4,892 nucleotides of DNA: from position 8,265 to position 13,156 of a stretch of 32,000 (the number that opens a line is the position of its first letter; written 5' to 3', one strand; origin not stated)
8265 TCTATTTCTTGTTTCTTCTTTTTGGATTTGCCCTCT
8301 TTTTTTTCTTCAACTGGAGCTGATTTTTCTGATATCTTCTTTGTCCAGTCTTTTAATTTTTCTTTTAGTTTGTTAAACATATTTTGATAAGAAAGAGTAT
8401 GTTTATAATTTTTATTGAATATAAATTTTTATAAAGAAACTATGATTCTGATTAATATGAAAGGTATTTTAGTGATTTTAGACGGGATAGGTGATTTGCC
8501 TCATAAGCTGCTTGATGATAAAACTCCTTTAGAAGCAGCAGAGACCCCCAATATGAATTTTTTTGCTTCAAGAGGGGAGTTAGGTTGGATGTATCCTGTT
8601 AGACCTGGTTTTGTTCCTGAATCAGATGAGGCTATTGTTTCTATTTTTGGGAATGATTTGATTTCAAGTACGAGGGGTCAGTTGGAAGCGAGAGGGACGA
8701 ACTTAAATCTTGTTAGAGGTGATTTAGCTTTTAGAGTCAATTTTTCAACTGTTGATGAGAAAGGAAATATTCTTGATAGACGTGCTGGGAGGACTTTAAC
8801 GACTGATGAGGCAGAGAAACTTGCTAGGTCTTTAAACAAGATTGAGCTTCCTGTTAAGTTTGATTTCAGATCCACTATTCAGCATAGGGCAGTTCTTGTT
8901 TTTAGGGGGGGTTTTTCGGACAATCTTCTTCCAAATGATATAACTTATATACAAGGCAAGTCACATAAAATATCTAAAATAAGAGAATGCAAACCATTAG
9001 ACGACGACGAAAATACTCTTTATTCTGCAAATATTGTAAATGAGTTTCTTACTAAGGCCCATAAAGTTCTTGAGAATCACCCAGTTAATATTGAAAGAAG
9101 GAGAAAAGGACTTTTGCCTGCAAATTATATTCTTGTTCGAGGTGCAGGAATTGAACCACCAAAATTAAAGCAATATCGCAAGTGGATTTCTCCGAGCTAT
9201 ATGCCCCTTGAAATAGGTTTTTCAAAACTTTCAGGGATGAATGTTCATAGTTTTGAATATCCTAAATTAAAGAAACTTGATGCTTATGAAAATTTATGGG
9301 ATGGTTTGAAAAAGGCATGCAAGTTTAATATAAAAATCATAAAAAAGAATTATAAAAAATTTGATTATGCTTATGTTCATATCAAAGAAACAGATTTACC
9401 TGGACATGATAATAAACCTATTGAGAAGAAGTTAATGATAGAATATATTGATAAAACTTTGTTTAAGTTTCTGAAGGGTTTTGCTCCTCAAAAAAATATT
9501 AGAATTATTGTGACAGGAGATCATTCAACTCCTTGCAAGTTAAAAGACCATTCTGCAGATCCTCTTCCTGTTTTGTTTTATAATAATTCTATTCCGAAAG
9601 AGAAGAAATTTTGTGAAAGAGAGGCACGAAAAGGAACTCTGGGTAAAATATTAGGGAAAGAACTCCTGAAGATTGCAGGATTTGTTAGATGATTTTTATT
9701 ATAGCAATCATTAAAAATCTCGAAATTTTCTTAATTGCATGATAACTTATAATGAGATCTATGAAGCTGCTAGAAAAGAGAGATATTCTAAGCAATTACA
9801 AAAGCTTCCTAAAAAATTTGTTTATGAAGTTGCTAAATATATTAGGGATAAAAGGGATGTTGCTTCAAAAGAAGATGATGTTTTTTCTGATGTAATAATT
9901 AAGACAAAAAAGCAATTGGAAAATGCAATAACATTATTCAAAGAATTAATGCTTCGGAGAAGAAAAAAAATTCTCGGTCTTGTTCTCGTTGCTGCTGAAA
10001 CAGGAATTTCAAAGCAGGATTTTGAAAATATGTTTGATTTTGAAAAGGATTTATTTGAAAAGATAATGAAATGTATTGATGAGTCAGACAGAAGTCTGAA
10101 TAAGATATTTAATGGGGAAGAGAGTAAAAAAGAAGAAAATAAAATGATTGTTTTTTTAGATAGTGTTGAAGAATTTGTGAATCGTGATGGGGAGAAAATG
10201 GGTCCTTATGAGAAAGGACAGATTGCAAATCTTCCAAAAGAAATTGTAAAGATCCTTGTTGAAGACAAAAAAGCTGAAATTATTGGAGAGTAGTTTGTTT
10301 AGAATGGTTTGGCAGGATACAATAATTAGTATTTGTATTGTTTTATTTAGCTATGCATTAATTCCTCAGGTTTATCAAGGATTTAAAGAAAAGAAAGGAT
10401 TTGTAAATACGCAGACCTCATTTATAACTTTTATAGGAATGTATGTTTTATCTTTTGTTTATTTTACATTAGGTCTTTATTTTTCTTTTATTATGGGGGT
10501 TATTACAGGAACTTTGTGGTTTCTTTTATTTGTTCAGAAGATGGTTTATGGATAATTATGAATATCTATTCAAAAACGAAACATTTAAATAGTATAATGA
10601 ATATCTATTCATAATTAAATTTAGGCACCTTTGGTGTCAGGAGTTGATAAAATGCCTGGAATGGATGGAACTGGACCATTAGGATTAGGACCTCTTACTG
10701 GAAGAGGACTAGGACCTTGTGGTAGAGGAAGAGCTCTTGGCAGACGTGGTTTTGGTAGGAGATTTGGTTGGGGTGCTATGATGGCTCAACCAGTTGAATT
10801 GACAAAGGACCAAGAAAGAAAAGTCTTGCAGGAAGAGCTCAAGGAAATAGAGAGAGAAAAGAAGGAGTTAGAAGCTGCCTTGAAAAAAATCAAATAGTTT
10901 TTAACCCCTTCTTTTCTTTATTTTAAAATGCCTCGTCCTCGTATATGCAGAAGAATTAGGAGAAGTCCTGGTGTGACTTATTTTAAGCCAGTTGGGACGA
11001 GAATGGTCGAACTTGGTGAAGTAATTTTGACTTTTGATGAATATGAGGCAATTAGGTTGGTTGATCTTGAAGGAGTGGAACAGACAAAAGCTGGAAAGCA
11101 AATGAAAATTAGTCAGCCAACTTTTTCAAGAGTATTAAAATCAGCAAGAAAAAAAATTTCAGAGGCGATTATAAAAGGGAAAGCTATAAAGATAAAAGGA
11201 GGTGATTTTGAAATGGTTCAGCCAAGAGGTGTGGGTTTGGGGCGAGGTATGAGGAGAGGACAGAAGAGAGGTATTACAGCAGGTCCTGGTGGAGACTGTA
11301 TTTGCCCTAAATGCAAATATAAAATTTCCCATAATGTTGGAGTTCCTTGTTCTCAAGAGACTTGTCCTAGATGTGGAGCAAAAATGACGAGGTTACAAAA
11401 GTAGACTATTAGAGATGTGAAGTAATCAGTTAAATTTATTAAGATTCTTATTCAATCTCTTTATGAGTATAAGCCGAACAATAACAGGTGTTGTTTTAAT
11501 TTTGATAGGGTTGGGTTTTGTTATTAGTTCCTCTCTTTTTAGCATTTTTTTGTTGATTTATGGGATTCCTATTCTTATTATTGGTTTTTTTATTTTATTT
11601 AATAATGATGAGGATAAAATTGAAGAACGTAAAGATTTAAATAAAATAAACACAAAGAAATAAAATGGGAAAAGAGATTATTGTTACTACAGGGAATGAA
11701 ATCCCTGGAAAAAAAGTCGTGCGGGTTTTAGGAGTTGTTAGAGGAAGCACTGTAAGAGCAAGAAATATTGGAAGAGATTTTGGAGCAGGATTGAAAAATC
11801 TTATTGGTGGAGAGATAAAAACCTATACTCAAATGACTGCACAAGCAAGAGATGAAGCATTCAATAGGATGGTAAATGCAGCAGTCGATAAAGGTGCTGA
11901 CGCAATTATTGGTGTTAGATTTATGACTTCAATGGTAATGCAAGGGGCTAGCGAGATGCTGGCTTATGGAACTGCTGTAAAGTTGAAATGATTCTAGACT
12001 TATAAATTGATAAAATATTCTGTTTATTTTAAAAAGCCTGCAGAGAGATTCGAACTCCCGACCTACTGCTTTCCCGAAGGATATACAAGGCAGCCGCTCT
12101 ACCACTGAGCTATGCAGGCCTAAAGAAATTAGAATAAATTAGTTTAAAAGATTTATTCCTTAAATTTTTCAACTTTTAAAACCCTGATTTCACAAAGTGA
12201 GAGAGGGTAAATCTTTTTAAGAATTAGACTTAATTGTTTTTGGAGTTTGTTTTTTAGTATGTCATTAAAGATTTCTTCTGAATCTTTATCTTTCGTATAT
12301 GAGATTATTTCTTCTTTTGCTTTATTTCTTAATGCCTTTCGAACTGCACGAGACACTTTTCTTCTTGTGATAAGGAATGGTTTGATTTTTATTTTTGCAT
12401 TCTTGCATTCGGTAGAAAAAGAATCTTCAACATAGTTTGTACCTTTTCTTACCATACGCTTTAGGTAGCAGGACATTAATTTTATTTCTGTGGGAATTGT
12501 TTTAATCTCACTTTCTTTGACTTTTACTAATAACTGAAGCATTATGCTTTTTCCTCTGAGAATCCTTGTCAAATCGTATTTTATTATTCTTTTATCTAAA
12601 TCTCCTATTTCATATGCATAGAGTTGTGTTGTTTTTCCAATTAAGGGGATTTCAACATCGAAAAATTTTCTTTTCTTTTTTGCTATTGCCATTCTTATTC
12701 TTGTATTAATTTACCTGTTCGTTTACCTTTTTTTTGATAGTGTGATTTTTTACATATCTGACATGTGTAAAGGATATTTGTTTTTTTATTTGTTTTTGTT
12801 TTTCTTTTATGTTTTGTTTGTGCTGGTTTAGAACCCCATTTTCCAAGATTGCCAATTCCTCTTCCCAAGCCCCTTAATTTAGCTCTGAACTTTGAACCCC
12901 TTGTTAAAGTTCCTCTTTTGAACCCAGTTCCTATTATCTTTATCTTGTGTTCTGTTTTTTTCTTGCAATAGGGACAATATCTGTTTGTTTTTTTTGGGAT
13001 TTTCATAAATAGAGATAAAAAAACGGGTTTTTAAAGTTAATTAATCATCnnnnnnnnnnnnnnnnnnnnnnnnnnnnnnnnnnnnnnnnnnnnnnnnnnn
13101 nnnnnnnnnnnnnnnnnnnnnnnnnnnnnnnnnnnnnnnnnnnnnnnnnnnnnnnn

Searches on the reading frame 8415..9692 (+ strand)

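Call 13: search_protein_families(library=pfam, proteins=[window:8415-9692:+], max_evalue=0.001)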
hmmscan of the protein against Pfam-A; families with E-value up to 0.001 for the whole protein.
window:8415-9692:+ (425 aa): 2 families
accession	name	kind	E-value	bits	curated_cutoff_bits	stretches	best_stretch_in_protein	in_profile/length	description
PF10143.14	PhosphMutase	-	3.3e-38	131.7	21.5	1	51-225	1-170/170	2,3-bisphosphoglycerate-independent phosphoglycerate mutase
PF01676.23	Metalloenzyme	-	6.5e-29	101.6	24.3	1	15-417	1-245/252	Metalloenzyme superfamily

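Call 14: search_protein_families(library=padloc, proteins=[window:8415-9692:+], max_evalue=10)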
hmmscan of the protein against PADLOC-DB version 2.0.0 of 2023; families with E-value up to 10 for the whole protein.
window:8415-9692:+ (425 aa): 0 families

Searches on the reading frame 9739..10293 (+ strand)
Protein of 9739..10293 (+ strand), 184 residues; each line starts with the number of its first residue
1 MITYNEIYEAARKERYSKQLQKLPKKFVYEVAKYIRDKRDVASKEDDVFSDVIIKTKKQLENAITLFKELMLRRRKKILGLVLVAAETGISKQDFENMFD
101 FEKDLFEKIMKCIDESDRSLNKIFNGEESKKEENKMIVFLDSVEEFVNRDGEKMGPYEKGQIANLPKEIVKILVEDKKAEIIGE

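Call 13: search_protein_families(library=pfam, proteins=[window:9739-10293:+], max_evalue=0.001)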
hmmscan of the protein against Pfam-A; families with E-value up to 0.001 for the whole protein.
window:9739-10293:+ (184 aa): 1 family
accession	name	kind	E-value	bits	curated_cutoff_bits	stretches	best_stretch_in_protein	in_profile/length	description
PF22090.1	Gins51_C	-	1.1e-08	35.2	27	1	137-180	3-46/48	Gins51, C-terminal domain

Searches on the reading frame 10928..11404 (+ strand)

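Call 13: search_protein_families(library=pfam, proteins=[window:10928-11404:+], max_evalue=0.001)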
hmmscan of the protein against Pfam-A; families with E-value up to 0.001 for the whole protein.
window:10928-11404:+ (158 aa): 1 family
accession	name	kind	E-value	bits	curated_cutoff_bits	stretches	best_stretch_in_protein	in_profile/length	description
PF02001.22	DUF134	-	7.7e-27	94.2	27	1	3-96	6-97/98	Protein of unknown function DUF134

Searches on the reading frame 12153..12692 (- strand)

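Call 13: search_protein_families(library=pfam, proteins=[window:12153-12692:-], max_evalue=0.001)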
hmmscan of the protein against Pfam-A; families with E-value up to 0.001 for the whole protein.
window:12153-12692:- (179 aa): 1 family
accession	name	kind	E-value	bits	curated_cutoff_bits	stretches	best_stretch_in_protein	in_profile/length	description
PF01015.23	Ribosomal_S3Ae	-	1.7e-13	51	29.3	1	27-176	35-189/191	Ribosomal S3Ae family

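Call 14: search_protein_families(library=padloc, proteins=[window:12153-12692:-], max_evalue=10)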
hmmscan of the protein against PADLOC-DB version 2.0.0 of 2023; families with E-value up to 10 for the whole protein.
window:12153-12692:- (179 aa): 0 families

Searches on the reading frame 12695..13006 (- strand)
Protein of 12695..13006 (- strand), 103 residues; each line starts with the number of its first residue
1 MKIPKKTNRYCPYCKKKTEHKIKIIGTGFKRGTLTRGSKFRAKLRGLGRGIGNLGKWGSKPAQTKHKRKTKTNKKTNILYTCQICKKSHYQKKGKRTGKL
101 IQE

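Call 13: search_protein_families(library=pfam, proteins=[window:12695-13006:-], max_evalue=0.001)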
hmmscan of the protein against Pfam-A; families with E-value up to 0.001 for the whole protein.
window:12695-13006:- (103 aa): 0 families

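Call 14: search_protein_families(library=padloc, proteins=[window:12695-13006:-], max_evalue=10)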
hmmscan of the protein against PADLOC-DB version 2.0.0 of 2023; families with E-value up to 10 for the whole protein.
window:12695-13006:- (103 aa): 1 family
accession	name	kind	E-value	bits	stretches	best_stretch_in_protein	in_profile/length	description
PDLC00315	PtuB1|PtuB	-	0.012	13.5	2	6-24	28-46/227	Unknown function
